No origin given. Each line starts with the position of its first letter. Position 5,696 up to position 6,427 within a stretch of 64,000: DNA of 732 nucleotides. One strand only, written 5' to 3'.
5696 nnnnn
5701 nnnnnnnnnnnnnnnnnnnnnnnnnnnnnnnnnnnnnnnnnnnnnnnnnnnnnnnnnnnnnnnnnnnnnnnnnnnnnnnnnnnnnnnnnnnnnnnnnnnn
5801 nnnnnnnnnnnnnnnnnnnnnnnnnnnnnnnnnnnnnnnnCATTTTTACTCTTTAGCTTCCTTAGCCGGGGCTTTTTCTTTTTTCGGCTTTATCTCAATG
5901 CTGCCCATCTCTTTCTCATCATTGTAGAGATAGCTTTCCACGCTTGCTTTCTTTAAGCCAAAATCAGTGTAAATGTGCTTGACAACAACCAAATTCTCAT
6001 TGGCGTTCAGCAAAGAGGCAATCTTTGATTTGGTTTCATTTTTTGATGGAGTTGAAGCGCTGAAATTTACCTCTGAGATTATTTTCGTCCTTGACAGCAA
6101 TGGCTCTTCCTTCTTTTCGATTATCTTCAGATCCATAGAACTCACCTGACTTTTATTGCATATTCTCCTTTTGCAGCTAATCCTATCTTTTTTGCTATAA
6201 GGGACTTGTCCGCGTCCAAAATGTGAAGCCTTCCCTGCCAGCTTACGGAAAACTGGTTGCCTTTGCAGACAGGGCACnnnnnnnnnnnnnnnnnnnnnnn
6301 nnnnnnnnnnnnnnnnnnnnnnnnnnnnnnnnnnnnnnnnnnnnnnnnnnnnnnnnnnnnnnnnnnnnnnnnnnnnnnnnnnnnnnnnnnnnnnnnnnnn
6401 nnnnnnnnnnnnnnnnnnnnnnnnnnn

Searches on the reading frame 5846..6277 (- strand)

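Call 81: search_protein_families(library=pfam, proteins=[window:5846-6277:-], max_evalue=0.00001)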
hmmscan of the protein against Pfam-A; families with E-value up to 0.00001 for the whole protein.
window:5846-6277:- (143 aa): 1 family
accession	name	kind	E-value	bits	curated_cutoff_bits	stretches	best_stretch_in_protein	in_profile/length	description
PF01282.25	Ribosomal_S24e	-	1.6e-15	57.4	24.5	1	51-140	1-91/95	Ribosomal protein S24e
